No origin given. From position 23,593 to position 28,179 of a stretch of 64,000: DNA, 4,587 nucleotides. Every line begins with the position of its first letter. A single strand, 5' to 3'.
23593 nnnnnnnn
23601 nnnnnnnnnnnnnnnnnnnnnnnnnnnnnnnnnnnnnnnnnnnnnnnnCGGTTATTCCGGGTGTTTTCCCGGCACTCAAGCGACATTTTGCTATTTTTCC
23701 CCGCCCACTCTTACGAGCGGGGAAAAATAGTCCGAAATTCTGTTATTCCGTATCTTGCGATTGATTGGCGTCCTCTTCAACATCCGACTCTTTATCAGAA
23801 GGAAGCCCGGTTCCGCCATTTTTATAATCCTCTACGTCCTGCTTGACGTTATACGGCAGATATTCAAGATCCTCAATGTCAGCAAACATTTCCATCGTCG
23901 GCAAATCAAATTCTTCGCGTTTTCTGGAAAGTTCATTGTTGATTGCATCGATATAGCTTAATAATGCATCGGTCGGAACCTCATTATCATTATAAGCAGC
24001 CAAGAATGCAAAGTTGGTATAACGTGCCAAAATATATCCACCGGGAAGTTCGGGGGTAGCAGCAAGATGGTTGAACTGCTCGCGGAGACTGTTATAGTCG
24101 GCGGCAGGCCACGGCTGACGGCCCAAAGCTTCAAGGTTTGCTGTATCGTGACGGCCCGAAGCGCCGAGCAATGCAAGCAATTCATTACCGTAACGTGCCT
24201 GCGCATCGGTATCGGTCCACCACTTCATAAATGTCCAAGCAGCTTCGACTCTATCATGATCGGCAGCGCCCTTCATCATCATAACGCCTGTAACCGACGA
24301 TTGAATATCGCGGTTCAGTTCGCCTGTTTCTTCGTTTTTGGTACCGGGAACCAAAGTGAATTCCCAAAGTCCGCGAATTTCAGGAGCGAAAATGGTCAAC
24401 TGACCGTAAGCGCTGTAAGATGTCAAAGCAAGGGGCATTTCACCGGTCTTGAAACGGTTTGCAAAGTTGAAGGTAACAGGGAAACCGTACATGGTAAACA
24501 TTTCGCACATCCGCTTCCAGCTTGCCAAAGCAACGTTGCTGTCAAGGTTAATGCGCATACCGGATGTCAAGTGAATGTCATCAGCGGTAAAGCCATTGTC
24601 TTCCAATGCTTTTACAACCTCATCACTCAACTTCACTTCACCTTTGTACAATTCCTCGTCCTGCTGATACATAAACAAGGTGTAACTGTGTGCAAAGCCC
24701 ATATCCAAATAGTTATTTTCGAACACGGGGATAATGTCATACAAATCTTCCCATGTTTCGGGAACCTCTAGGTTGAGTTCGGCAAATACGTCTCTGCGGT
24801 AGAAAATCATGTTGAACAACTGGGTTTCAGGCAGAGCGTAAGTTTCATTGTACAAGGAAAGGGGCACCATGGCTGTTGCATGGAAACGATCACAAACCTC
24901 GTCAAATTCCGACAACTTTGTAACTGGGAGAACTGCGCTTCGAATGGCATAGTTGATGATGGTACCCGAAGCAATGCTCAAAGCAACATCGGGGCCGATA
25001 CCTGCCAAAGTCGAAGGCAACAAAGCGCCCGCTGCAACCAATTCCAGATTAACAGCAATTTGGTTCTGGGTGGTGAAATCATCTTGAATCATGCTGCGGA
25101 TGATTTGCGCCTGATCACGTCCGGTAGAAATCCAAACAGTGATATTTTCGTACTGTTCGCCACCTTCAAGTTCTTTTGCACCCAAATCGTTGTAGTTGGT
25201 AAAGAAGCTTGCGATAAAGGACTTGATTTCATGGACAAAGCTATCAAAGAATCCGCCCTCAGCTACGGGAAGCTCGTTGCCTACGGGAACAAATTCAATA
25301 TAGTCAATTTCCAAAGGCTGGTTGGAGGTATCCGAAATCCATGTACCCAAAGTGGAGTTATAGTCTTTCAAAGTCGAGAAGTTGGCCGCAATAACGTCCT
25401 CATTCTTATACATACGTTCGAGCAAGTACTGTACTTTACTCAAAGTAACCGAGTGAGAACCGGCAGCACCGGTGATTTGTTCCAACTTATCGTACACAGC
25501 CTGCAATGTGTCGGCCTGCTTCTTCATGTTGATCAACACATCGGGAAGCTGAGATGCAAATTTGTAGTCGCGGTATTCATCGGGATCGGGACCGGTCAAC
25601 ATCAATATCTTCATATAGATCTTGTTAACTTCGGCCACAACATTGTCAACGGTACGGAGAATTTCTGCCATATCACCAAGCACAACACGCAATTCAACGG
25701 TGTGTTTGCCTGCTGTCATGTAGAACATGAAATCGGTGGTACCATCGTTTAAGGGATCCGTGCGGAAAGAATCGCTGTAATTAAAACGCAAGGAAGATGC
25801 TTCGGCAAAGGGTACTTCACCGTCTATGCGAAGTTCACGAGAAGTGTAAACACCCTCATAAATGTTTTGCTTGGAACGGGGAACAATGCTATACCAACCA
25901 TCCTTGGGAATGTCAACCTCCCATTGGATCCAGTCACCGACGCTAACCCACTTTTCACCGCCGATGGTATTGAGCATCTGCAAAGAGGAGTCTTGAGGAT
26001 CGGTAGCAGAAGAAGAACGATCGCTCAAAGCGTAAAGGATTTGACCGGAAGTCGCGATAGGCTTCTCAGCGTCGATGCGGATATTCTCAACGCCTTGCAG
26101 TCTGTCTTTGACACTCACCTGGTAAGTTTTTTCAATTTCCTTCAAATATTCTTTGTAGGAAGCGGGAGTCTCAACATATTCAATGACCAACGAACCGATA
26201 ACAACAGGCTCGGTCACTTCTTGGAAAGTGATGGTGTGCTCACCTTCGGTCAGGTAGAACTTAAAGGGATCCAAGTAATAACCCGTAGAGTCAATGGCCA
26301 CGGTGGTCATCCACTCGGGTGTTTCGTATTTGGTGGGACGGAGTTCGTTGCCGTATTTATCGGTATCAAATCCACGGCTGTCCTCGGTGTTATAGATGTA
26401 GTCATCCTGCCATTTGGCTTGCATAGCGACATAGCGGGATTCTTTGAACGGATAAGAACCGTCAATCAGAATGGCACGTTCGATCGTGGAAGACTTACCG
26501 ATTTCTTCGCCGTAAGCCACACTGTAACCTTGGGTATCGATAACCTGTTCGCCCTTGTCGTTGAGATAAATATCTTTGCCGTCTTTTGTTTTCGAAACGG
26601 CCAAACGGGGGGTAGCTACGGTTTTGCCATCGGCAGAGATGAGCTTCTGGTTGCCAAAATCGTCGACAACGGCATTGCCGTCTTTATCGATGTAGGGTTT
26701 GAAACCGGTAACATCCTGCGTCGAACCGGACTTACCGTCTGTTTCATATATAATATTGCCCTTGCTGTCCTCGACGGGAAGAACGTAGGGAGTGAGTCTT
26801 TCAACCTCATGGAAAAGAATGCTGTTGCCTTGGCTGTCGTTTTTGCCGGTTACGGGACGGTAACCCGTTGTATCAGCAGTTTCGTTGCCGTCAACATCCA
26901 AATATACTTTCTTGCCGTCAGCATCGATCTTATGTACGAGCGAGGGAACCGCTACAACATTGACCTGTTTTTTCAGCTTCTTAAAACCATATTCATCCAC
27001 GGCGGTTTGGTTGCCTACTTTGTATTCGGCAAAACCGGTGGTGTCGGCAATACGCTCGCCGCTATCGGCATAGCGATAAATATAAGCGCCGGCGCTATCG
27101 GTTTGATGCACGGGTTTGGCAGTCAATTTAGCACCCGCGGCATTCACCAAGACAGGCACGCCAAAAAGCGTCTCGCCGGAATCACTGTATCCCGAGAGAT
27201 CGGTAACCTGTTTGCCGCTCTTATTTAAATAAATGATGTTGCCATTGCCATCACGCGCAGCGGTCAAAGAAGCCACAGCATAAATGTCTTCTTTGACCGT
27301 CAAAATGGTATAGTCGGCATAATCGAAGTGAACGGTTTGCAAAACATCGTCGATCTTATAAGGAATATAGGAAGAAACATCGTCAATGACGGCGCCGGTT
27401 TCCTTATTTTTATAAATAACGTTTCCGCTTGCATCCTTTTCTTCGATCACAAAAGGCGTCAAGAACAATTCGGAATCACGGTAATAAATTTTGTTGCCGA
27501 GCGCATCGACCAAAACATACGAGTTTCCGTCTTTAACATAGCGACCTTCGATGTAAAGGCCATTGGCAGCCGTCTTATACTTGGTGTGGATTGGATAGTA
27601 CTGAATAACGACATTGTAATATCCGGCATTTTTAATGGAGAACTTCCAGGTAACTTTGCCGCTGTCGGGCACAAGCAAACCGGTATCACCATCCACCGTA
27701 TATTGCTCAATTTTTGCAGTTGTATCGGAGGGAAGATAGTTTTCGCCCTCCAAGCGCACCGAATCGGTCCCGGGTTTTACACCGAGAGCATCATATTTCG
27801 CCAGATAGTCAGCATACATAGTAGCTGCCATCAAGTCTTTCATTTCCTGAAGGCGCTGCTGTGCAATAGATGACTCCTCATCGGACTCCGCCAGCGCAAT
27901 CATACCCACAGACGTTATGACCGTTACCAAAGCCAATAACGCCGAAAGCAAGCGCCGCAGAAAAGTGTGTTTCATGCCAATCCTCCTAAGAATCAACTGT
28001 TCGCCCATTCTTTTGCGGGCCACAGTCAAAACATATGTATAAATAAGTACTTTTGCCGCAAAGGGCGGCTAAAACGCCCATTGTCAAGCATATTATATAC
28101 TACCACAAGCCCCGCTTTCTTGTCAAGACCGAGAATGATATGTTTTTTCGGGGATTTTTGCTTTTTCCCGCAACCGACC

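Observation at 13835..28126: Seven-gene operon with one giant SBP, two complete permease pairs, an NHL-TPR-Yip1 membrane protein and a 1211-aa secreted protein, but no ATPase or regulator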

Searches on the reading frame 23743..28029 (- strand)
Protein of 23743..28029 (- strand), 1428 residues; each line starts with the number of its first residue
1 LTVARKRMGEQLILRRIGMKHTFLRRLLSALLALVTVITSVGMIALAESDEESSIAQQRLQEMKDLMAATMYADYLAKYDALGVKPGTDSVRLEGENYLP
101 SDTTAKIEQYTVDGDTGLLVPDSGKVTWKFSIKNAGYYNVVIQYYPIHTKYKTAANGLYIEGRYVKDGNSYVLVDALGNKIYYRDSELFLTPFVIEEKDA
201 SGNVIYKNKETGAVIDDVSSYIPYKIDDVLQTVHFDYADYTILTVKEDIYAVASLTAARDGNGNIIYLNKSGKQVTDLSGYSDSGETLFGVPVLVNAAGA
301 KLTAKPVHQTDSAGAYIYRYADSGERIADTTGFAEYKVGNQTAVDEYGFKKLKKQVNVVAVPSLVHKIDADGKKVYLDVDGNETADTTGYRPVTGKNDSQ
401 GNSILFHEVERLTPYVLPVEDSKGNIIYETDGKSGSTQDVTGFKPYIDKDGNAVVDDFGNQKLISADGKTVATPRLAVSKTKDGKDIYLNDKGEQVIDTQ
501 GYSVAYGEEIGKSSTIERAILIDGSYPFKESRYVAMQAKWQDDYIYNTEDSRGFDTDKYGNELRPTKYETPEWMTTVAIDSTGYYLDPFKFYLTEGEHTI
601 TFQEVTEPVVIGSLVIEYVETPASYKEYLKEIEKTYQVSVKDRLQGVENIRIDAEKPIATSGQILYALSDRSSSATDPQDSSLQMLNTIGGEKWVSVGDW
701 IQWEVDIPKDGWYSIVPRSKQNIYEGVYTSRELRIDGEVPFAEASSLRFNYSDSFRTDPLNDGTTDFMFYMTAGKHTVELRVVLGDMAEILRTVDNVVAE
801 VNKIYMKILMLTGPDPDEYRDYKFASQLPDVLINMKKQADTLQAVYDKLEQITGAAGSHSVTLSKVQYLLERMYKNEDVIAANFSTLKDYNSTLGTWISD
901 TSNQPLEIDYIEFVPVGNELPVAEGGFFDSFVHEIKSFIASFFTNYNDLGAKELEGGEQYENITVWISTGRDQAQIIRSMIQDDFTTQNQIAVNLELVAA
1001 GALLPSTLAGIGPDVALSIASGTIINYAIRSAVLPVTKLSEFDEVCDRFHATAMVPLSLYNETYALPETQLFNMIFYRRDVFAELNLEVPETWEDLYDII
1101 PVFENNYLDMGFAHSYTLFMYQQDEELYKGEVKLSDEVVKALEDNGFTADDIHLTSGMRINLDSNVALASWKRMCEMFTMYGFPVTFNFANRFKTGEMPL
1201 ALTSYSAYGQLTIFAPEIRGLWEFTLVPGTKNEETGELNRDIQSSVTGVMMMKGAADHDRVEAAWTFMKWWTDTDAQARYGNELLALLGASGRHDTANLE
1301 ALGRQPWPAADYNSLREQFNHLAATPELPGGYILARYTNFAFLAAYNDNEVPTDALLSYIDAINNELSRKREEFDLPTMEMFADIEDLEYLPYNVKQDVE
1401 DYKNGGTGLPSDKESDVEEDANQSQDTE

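Call 4: search_protein_families(library=pfam, proteins=[window:23743-28029:-], max_evalue=0.01)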
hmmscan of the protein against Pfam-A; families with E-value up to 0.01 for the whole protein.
window:23743-28029:- (1428 aa): 1 family
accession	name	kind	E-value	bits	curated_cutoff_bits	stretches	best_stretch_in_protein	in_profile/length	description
PF13416.11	SBP_bac_8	-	8.7e-15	55.7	27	1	983-1280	4-252/279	Bacterial extracellular solute-binding protein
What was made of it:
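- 23743..27975 (-): Multidomain solute-binding protein, 1410 aa. Order of parts: N-terminal AxA signal or anchor without cysteine; two CBM6/35-like beta-sandwich regions (weak evidence); a helical region; a C-terminal CUT1-type SBP domain (window 24190-25083 holds the Pfam core). Call 4: SBP_bac_8 E 8.7e-15.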

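Call 14: search_solved_structures(query=window:23743-28029:-, max_evalue=1)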
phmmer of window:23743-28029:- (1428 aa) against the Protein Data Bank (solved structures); distinct sequences matched with E-value up to 1: 9.
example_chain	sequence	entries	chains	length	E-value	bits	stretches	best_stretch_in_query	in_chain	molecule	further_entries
7ehp_A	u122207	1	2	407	5.3e-05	24.1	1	1004-1113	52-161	chitin oligosaccahride binding protein NagB1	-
3vxb_A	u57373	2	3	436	0.0034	18.1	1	1012-1101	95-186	Putative sugar-binding lipoprotein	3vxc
2heu_A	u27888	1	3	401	0.0039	17.9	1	983-1111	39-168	Sugar ABC transporter, sugar-binding protein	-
2hq0_A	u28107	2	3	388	0.0042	17.8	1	984-1111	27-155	Sugar ABC transporter, sugar-binding protein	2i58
2hfb_A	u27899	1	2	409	0.0044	17.7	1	984-1111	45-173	Sugar ABC transporter, sugar-binding protein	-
6pql_A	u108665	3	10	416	0.0045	17.7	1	984-1111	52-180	ABC transporter sugar-binding protein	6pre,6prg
6hur_A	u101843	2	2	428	0.019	15.6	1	1025-1098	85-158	ABC transporter substrate-binding protein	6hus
4r9f_A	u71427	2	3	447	0.57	10.8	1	1000-1088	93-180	MBP1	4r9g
7lrn_A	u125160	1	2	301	1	10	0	935-990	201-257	NADPH-dependent ferric siderophore reductase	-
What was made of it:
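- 23743..27975 (-): Call 14: weak matches to sugar or chitooligosaccharide SBPs, 7ehp E 5e-5.
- On CUT1-type ABC importer (TC 3.A.1.1): Call 14: weak matches to sugar-binding SBPs.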

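Call 23: search_protein_families(library=ncbifam, proteins=[window:23743-28029:-], max_evalue=0.001)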
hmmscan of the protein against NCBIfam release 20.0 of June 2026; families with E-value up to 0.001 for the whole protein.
window:23743-28029:- (1428 aa): 0 families

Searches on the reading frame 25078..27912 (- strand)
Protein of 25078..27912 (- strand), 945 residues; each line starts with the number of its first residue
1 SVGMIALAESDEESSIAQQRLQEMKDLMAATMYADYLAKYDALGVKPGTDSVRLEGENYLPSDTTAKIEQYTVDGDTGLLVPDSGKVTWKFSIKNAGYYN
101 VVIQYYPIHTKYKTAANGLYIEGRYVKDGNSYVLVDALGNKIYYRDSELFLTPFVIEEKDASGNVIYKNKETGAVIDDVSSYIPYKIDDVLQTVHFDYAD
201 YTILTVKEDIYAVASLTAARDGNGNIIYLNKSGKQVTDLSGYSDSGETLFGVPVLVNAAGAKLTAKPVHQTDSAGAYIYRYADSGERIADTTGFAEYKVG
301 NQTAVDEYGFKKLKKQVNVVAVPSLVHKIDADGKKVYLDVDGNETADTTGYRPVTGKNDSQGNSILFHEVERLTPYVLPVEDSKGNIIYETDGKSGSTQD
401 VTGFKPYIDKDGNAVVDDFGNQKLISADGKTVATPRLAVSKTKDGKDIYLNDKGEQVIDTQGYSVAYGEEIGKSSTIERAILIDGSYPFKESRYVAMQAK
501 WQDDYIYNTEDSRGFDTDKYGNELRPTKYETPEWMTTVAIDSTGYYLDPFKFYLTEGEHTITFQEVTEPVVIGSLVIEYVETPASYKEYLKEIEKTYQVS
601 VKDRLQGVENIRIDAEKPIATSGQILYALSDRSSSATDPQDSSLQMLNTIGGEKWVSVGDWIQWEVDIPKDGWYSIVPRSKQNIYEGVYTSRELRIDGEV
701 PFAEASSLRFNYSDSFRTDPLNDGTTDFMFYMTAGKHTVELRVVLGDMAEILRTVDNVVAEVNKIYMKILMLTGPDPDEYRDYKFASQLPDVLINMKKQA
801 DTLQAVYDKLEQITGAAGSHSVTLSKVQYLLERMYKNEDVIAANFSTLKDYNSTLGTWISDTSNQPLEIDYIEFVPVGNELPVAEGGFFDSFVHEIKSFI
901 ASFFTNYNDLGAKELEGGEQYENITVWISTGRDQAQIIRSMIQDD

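Call 52: search_protein_families(library=pfam, proteins=[window:25078-27912:-], max_evalue=1)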
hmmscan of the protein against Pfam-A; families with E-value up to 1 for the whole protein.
window:25078-27912:- (945 aa): 4 families
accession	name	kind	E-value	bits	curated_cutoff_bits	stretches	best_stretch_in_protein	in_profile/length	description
PF25275.1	Golvesin_C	-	0.0016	18.9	31.6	1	83-116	39-71/132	Golvesin C-terminal domain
PF16990.11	CBM_35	-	0.023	15.4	28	0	54-126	3-74/121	Carbohydrate binding module (family 35)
PF06648.16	AcMNPV_Ac75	-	0.025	15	24.4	1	772-842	22-88/122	Autographa californica nuclear polyhedrosis virus (AcMNPV), Ac75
PF18035.6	Bap31_Bap29_C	-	0.14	12.7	30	1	795-810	19-34/52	Bap31/Bap29 cytoplasmic coiled-coil domain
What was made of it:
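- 23743..27975 (-): Call 52: recurrent sub-threshold CBM_35 and Golvesin_C hits in several homologues.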
